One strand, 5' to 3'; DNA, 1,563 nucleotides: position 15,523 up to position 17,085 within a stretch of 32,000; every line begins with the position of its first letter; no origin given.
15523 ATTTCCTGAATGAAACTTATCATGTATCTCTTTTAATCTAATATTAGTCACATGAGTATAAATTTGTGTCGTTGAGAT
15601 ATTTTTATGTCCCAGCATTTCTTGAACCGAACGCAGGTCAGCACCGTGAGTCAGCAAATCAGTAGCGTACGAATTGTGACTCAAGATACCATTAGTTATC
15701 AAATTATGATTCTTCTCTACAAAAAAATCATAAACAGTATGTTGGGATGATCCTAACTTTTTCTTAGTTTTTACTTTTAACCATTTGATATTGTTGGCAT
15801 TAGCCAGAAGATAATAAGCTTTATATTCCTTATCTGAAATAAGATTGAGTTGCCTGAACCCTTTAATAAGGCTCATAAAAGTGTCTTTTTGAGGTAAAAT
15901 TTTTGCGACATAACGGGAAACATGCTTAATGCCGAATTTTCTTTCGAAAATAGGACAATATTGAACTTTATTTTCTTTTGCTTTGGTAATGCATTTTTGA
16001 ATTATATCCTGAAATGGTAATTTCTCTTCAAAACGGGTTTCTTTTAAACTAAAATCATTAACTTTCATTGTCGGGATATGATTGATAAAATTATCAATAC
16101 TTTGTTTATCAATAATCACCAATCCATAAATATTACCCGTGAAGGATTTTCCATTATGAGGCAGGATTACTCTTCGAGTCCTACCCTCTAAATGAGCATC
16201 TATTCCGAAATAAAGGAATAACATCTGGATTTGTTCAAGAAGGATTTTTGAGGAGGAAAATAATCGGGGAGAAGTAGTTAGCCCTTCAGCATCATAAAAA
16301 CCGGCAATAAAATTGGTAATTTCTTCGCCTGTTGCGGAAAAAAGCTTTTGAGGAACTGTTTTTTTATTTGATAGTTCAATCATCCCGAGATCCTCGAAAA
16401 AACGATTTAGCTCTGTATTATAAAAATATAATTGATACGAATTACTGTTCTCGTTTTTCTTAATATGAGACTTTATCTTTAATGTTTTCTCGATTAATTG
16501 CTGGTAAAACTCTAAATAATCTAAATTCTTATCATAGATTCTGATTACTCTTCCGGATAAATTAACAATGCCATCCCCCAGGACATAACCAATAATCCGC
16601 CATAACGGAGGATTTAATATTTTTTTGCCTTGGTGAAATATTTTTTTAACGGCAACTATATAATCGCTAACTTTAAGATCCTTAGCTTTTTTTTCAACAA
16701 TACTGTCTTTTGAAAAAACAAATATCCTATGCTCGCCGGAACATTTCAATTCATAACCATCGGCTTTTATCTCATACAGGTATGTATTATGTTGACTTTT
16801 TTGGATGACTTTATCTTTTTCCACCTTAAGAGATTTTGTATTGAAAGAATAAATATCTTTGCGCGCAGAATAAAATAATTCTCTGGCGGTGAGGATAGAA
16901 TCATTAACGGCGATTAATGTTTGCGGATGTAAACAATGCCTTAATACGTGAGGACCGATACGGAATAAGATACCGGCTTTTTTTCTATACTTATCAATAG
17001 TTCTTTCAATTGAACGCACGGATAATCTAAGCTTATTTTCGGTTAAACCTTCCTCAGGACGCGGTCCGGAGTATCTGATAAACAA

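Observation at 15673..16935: Full-length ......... intein splitting the catalytic RH|S box of the XerC/D-type recombinase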

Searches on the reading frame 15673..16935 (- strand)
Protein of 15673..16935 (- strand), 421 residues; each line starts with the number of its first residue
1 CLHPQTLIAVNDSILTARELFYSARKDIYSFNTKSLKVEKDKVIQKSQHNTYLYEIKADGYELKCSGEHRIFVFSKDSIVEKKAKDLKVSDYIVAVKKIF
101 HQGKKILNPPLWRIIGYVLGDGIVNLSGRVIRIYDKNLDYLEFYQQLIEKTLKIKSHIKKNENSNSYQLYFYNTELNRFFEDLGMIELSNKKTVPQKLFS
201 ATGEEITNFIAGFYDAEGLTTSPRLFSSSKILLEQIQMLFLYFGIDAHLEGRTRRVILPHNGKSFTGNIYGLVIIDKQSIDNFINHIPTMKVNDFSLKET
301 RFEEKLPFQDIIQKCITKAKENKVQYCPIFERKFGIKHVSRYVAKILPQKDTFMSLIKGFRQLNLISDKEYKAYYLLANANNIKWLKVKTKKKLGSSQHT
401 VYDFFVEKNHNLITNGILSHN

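Call 4: search_protein_families(library=pfam, proteins=[window:15673-16935:-], max_evalue=1)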
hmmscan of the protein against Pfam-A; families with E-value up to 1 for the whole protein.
seq(421 aa): 4 families
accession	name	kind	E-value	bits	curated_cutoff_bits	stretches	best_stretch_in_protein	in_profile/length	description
PF14890.11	Intein_splicing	-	2.8e-24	86.1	35.8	1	16-421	11-155/155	Intein splicing domain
PF14528.11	LAGLIDADG_3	-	2.1e-18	66.8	22.5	2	111-184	4-82/82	LAGLIDADG-like domain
PF03161.18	LAGLIDADG_2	-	0.0015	19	25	1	114-199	4-96/168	LAGLIDADG DNA endonuclease family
PF21357.2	EIF3E_C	-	0.042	13.8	26.8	1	144-151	3-10/21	Eukaryotic translation initiation factor 3 subunit E, C-terminal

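Call 5: search_protein_families(library=ncbifam, proteins=[window:15673-16935:-], max_evalue=1)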
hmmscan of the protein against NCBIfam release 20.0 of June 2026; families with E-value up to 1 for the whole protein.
seq(421 aa): 6 families
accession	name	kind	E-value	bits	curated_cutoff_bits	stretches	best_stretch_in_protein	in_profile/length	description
NF005852.0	PRK07773.1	equivalog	8.9e-17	60.6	780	1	1-421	398-826/886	replicative DNA helicase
NF006207.0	PRK08332.1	equivalog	1.6e-10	38.9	2400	2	58-260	954-1154/1684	vitamin B12-dependent ribonucleotide reductase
TIGR01445.1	intein_Nterm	domain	6.1e-06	27.1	24.5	1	1-73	1-83/83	intein N-terminal splicing region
NF045703.1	rSAM_Tes_intein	exception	1.3e-05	23.2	1700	1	31-104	207-283/1040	tetraether lipid synthase Tes, intein-containing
TIGR01443.1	intein_Cterm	domain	1.8e-05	24.8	15.6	1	401-421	2-23/24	intein C-terminal splicing region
NF011302.0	PRK14714.1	equivalog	3.7e-05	21.4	1791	2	28-101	983-1058/1350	DNA-directed DNA polymerase II large subunit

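Call 31: find_related_loci(query=A1, collection=genome_contigs, flank=6000)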
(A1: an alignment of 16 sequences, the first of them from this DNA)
Query A1 (421 aa) in genome_contigs; peptide patterns used: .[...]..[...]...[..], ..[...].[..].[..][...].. (x = any residue, [..] = any of these).
183 stretches matched a pattern; 83 encode a relative of the query (tblastn E <= 1e-3); the best 80 are kept; 80 distinct loci.
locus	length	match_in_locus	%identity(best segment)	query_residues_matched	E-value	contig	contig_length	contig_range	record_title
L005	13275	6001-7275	55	1-421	2e-142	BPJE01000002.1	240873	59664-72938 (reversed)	MAG: Patescibacteria group bacterium KatS3mg092 DNA, contig_14049, whole genome shotgun sequence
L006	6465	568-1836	51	1-421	3e-137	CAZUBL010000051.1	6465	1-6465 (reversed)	MAG TPA_asm: uncultured Gammaproteobacteria bacterium isolate SRP193661_co1_195 genome assembly, contig: NODE_11917_leng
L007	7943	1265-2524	44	1-421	9e-120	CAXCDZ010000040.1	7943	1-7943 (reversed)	MAG TPA_asm: uncultured bacterium isolate SRR3724533_concoct_107 genome assembly, contig: ERZ4200974.5343, whole genome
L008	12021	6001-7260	48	1-421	1e-119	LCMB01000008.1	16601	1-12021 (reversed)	MAG: Microgenomates group bacterium GW2011_GWF2_46_18 UX40_C0008, whole genome shotgun sequence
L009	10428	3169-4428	41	1-421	3e-95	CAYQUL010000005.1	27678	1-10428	MAG TPA_asm: uncultured Gammaproteobacteria bacterium isolate SRP342105_co1_495 genome assembly, contig: NODE_2240_lengt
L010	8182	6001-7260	41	1-421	3e-94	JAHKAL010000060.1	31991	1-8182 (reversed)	MAG: Patescibacteria group bacterium isolate Undefined_mixed_planktonic.mb.4 Undefined_mixed_pla.mb.4_k141_1080910, whol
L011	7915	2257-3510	42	1-421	1e-92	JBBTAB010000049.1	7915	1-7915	MAG: Nanoarchaeota archaeon isolate H43-bin082_1 H43_bin082_1_000000000049, whole genome shotgun sequence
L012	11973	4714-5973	40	1-421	1e-92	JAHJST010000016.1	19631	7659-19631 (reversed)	MAG: Patescibacteria group bacterium isolate OS_PC_MetaG.mb.27 OS_PC_MetaG.mb.27_k141_504951, whole genome shotgun seque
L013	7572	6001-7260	44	1-421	2e-92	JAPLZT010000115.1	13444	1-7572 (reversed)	MAG: Candidatus Woesebacteria bacterium isolate LacPavin_0920_WC90_MAG_37_8 LacPavin_0920_WC90_scaffold_1931111, whole g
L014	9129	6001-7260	41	1-421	1e-91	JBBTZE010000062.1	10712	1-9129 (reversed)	MAG: Patescibacteria group bacterium isolate H51-bin069_1 H51_bin069_1_000000000062, whole genome shotgun sequence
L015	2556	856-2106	43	1-421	5e-94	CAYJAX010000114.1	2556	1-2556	MAG TPA_asm: Candidatus Woesearchaeota archaeon isolate ERP119705_co9_178 genome assembly, contig: NODE_90384_length_255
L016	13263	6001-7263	41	1-421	2e-90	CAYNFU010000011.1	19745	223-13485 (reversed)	MAG TPA_asm: uncultured Gammaproteobacteria bacterium isolate SRP050083_co2_220 genome assembly, contig: NODE_1867_lengt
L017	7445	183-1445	39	1-421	4e-87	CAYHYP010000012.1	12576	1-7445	MAG TPA_asm: uncultured Gammaproteobacteria bacterium isolate ERP119705_co16_27 genome assembly, contig: NODE_4009_lengt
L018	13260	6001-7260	42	1-421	7e-86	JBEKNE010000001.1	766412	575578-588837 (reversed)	MAG: Candidatus Microgenomates bacterium isolate SPRUCE 40 SPRUCE_40_1, whole genome shotgun sequence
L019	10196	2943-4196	38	1-421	7e-85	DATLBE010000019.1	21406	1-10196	MAG TPA_asm: Nevskiaceae bacterium isolate SMAG_U14290 k141_2360016, whole genome shotgun sequence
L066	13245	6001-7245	32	1-421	2e-62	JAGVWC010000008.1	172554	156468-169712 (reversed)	MAG: Candidatus Iainarchaeum archaeon isolate RIFCSPLOWO2_01_FULL_AR10_48_17 rifcsplowo2_01_scaffold_24, whole genome sh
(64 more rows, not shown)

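Call 32: search_protein_representatives(protein=window:15673-16935:-)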
Query: 421 residues. Proteins with E-value up to 0.001 (for the whole library): 1273; up to 1e-10: 197; up to 1e-30: 27. The best 150 are listed.
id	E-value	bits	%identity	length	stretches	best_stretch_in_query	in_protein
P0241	1.5e-83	297.6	38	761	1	1-421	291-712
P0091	7.2e-76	272.4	40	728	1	1-421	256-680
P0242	1.6e-75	271.2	36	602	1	1-421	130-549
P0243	4.6e-70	253.2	37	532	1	1-421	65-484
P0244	5.7e-68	246.3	39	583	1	1-421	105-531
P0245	9.0e-66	239.1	40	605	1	1-421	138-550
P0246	1.4e-65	238.5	39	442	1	35-421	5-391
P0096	6.7e-65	236.2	34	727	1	1-421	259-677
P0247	2.1e-64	234.6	35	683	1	1-421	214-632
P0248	1.4e-63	231.9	36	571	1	1-421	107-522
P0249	1.6e-63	231.7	35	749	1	1-421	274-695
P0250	6.3e-63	229.7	35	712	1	1-421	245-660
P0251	1.3e-59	218.8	32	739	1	1-421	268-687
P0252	2.3e-59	218.0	35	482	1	1-421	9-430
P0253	7.1e-56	206.5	40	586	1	1-317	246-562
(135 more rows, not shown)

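Call 41: search_solved_structures(query=A1, max_evalue=0.001, show_alignments=1)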
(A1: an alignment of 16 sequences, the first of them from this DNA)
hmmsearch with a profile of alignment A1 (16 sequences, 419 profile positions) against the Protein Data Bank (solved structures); distinct sequences matched with E-value up to 0.001: 19.
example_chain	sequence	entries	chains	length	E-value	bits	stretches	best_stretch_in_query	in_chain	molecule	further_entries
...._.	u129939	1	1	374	3.7e-15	58.9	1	52-252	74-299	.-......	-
7qss_A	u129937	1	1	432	4.8e-15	58.5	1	52-252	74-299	V-type ATP synthase alpha chain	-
1dq3_A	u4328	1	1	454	1.6e-14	56.8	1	54-412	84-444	ENDONUCLEASE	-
5o9i_A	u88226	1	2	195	2e-11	46.6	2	35-100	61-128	Transcription initiation factor IIB,Transcription initiation factor IIB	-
7qst_A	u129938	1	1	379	5.2e-10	41.9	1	12-211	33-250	V-type ATP synthase subunit A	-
5o9j_A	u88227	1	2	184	5.3e-10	41.9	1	35-101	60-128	Transcription initiation factor IIB,Transcription initiation factor IIB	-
6rpq_A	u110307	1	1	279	2.1e-09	39.9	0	25-96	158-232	Ubiquitin-like protein SMT3,1108aa long hypothetical cell division control protein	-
2cw7_A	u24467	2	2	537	4.2e-09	39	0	28-109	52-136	Endonuclease PI-PkoII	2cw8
2lqm_A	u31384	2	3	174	3.6e-07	32.6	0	28-97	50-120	Pho radA intein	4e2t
6rpp_A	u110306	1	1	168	3.6e-07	32.6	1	23-97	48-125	Cell division control protein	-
4e2u_A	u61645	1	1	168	1.7e-06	30.4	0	28-100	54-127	Pho radA intein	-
4o1s_A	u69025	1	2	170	1.4e-05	27.4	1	50-99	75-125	V-type ATP synthase alpha chain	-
9hth_A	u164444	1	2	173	3e-05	26.3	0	29-94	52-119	DNA-directed DNA polymerase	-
7cfv_A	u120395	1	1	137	0.00033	22.8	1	336-419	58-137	Spl DnaX mini-intein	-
1mi8_A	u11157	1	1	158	0.00078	21.6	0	14-101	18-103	DnaB intein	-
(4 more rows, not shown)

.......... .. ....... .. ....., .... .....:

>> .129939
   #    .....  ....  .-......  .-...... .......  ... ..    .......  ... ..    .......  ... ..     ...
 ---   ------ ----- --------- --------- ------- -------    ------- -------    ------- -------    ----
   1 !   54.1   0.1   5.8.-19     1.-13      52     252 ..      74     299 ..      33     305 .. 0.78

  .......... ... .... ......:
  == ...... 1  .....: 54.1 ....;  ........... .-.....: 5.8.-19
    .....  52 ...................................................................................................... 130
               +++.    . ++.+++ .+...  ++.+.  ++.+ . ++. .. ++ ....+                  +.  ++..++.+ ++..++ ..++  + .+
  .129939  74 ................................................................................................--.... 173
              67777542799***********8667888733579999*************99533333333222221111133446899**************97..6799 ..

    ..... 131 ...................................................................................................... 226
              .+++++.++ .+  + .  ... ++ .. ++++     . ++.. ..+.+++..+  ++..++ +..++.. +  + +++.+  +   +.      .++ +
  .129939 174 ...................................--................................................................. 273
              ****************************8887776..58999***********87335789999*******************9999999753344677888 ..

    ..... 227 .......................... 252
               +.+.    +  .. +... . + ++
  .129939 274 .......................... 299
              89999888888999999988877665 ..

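Call 46: predict_structure(alignment_id=A1)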
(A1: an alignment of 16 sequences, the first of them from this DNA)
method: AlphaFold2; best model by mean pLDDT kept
length: 421 residues; sequences in the alignment: 16
mean_pLDDT: 91.0   pTM: 0.90
mean pLDDT of the five models: 91.0, 91.0, 90.7, 90.3, 90.2
residues with pLDDT >= 90: 308; 70-90: 105; 50-70: 8; < 50: 0
segments of 3 or more residues with pLDDT < 50: none
pLDDT, mean of each block of 10 residues (from residue 1): 95 93 93 91 94 95 95 90 95 94 94 96 90 93 96 93 89 92 87 94 98 91 89 97 95 81 85 89 93 72 80 92 87 85 85 92 93 91 93 88 93 93 62
secondary structure, 60 per line:
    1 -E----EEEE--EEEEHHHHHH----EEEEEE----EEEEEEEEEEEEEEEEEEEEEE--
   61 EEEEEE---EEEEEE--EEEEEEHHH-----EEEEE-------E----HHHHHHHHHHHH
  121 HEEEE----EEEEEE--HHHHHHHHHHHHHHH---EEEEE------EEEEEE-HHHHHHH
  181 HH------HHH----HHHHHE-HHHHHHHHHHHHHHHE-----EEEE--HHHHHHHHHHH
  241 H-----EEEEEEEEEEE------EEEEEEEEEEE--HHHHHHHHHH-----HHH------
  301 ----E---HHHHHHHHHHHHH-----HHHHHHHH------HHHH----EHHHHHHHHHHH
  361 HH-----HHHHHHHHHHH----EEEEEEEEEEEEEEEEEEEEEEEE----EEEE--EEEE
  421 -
elements in order: E7-10 E13-16 H17-22 E27-32 E37-58 E61-66 E70-75 E78-83 E92-96 H109-121 E122-125 E130-135 H138-152 E156-160 E167-172 H174-182 H196-200 H203-217 E224-227 H230-241 E247-257 E264-274 H277-286 H309-321 H327-334 H341-344 H350-362 H368-378 E383-406 E411-414 E417-420

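Call 49: search_protein_families(library=ncbifam, proteins=[L066:1601-2527:-, L066:3141-3701:-, L066:3753-5096:-, L066:8046-8645:+, L066:8711-9217:-, L066:9927-10367:-, L066:11129-11665:-, L066:11707-12234:-], max_evalue=0.001)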
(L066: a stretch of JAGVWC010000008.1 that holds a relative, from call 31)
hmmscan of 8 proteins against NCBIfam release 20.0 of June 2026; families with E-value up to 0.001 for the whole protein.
L066:1601-2527:- (308 aa): 16 families
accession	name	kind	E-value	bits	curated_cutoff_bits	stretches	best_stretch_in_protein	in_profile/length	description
TIGR00737.1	nifR3_yhdG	equivalog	2.9e-62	210.7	293.3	1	6-238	1-236/319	tRNA dihydrouridine synthase DusB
NF008774.0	PRK11815.1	equivalog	1.2e-39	136.2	269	1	11-238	11-249/337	tRNA dihydrouridine(20/20a) synthase DusA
TIGR00742.1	yjbN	subfamily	8.8e-34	117.3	397.2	1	14-238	2-237/318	tRNA dihydrouridine(20/20a) synthase DusA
NF007838.0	PRK10550.1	equivalog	2.5e-26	92.4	395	1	60-303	55-308/312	tRNA dihydrouridine(16) synthase DusC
TIGR01037.2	pyrD_sub1_fam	subfamily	3.6e-12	46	270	1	51-169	70-189/300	dihydroorotate dehydrogenase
TIGR00736.1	nifR3_rel_arch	hypoth_equivalog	2.4e-11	43.6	218.7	1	70-229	70-225/231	MJ0144 family RNA dihydrouridine synthase-like protein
NF005574.0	PRK07259.1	equivalog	2.4e-11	43.1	269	1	66-207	93-250/304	dihydroorotate dehydrogenase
NF041011.1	dihydoor_dh_Arch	equivalog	3.1e-08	33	330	1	51-168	70-176/289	dihydroorotate dehydrogenase PyrD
NF006183.0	PRK08318.1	equivalog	3.3e-06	26.1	335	1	88-168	121-199/422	NAD-dependent dihydropyrimidine dehydrogenase subunit PreA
NF038364.1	AglZ_HisF2_fam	equivalog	1.3e-05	24.8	310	1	146-221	148-222/248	AglZ/HisF2 family acetamidino modification protein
TIGR00735.1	hisF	equivalog_domain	2.6e-05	23.6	294.55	1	150-224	156-229/254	imidazole glycerol phosphate synthase subunit HisF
TIGR03151.1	enACPred_II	equivalog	3.6e-05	23.2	453.1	1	153-205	120-172/307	enoyl-[acyl-carrier-protein] reductase FabK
NF045599.1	bili_reduct_long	exception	6e-05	21.5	750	1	183-238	277-332/641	bilirubin reductase, long form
TIGR03572.1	WbuZ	equivalog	0.00016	21.1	299.7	1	149-224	153-227/232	glycosyl amidation-associated protein WbuZ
NF045592.1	bili_reduct_N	equivalog_domain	0.00023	20.4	425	0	183-238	276-331/363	bilirubin reductase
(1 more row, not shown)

L066:3141-3701:- (186 aa): 17 families
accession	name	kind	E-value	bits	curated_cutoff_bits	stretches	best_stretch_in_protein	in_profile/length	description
NF033788.1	HTH_metalloreg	subfamily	2.4e-17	62.5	55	1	9-75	3-69/77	metalloregulator ArsR/SmtB family transcription factor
NF033789.1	repress_SdpR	subfamily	2.5e-14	52.9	100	1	10-71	1-62/79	autorepressor SdpR family transcription factor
NF047906.1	CdPbTransRegCmtR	equivalog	5.6e-10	39.1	150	1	12-72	16-76/104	Cd(II)/Pb(II)-sensing metalloregulatory transcriptional regulator CmtR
TIGR01884.1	cas_HTH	subfamily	6.5e-09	35.5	60.2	1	6-71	131-196/202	CRISPR-associated CARF protein Csa3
NF041413.1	ArsR_Rv2640c_fam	equivalog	9.9e-09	35.6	155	1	11-69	36-97/118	Rv2640c family ArsR-like transcriptional regulator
NF045707.1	Dbac_1936_reg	equivalog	1.3e-08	34.8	115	1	12-75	12-74/99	ArsR/SmtB-type metalloregulator TsoR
NF053602.1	Phr_regulator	exception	5.3e-08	32.7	320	1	13-74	8-73/191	heat shock transcription regulator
NF053610.1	Sso10a_fam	subfamily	9.7e-08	31.9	60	1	20-82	8-64/64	Sso10a family chromatin protein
NF053755.1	MsvR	equivalog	1.8e-07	31.1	220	1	8-75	4-73/236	transcriptional factor MsvR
NF040642.1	sulf_sens_BigR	equivalog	6.8e-07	29.3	155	1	10-77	13-79/95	sulfite-sensing transcriptional repressor BigR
NF004170.0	PRK05638.1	equivalog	1e-06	27.6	421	1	8-83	364-439/442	threonine synthase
NF007528.0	PRK10141.1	subfamily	5.8e-06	26.1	97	1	10-75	9-74/117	metalloregulator ArsR/SmtB family transcription factor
NF040939.2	trans_reg_lrs14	equivalog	2.2e-05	24.4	90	1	17-64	21-70/103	Lrs14 family HTH-type transcriptional regulator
NF008273.0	PRK11050.1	equivalog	5.1e-05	23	153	1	23-81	49-101/156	manganese-binding transcriptional regulator MntR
NF003210.0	PRK04172.1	equivalog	7.1e-05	21.8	350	1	18-85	7-73/496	phenylalanine--tRNA ligase subunit alpha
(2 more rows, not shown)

L066:3753-5096:- (447 aa): 6 families
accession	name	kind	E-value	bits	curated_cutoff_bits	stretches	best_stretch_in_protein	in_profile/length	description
TIGR01177.1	TIGR01177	hypoth_equivalog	1.6e-22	80.3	316.55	1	211-372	132-282/330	TIGR01177 family methyltransferase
NF040721.1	Trm14_Arch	equivalog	6e-09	35.5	280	1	225-285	157-215/370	tRNA (guanine(6)-N2)-methyltransferase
NF045667.1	MTase_DVU1556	equivalog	4.6e-06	26.2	155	1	249-339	10-94/213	DVU_1556 family methyltransferase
NF050803.1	DnaMtaseCcrMCaul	equivalog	3e-05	23.1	830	1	249-319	195-263/350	adenine-specific DNA-methyltransferase CcrM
NF040850.1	Trm14_Thcoccales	equivalog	7.5e-05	21.8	480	1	172-331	144-288/365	tRNA (guanine(6)-N2)-methyltransferase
NF008748.0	PRK11783.1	equivalog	0.00045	18.6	466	0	249-285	179-216/704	bifunctional 23S rRNA (guanine(2069)-N(7))-methyltransferase RlmK/23S rRNA (guanine(2445)-N(2))-methyltransferase RlmL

L066:8046-8645:+ (199 aa): 0 families

L066:8711-9217:- (168 aa): 10 families
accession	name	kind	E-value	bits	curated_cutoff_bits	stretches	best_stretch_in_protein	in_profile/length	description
NF045667.1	MTase_DVU1556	equivalog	2.2e-07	30.6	155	1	4-88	44-124/213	DVU_1556 family methyltransferase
NF041820.1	daptide_MTase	equivalog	1.5e-06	27.9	175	1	5-115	60-176/243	daptide-type RiPP biosynthesis methyltransferase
NF045823.1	PthPhpthDimycoMt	equivalog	1.5e-06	27.6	300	1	39-127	123-206/256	phthiotriol/phenolphthiotriol dimycocerosates methyltransferase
NF043040.1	corrin_prot_MT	hypoth_equivalog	3.6e-06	26.6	180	1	7-83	67-146/216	corrinoid protein-associated methyltransferase CpaM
NF045825.1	FAmtase_mtf2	equivalog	5.4e-06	25.8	400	1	38-132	114-203/248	fatty-acid O-methyltransferase Mtf2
NF047649.1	MTase_UXPK_star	exception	2.4e-05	23.5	460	1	8-84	107-181/283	methyltransferase/UXPK-star double selenoprotein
NF041537.1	ArsM_AhpD_UU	exception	2.6e-05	23.2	510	1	38-84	136-180/345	arsenite methyltransferase/AhpD domain selenoprotein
NF041536.1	ArsM_DUF2284_UU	exception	6.6e-05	21.4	575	1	38-84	136-180/459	arsenite methyltransferase/DUF2284 domain selenoprotein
NF052510.1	methyltran_MpqE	exception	0.00044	19.7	335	1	6-89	74-157/234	methyl-plastoquinone biosynthesis methyltransferase MpqE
NF045649.1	2X_seleno_MduS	exception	0.00054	19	380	1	19-89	79-152/338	methyltransferase domain-containing selenoprotein MduS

L066:9927-10367:- (146 aa): 0 families

L066:11129-11665:- (178 aa): 4 families
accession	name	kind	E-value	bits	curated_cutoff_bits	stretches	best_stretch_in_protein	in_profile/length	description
NF004910.0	PRK06266.1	equivalog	1.3e-40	138.6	180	1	20-176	26-181/185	transcription initiation factor E subunit alpha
TIGR00373.1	TIGR00373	equivalog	1.5e-34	118.8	149.5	1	23-168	14-158/162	transcription factor E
NF040939.2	trans_reg_lrs14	equivalog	2.9e-06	27.3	90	1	34-96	32-95/103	Lrs14 family HTH-type transcriptional regulator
NF053606.1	Sta1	subfamily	3e-06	27.2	80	1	35-95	32-92/100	Sta1 family transcriptional regulator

L066:11707-12234:- (175 aa): 3 families
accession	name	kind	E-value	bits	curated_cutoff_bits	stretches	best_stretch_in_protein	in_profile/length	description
NF003048.0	PRK03958.1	equivalog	1.7e-65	220.4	223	1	2-174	3-175/178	tRNA (cytidine(56)-2'-O)-methyltransferase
NF009343.0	PRK12703.1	equivalog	7.4e-51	173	434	1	3-171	2-166/339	tRNA (cytidine(56)-2'-O)-methyltransferase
TIGR00186.1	rRNA_methyl_3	equivalog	0.00011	21.7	160.15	1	26-130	114-217/240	23S rRNA (guanosine(2251)-2'-O)-methyltransferase RlmB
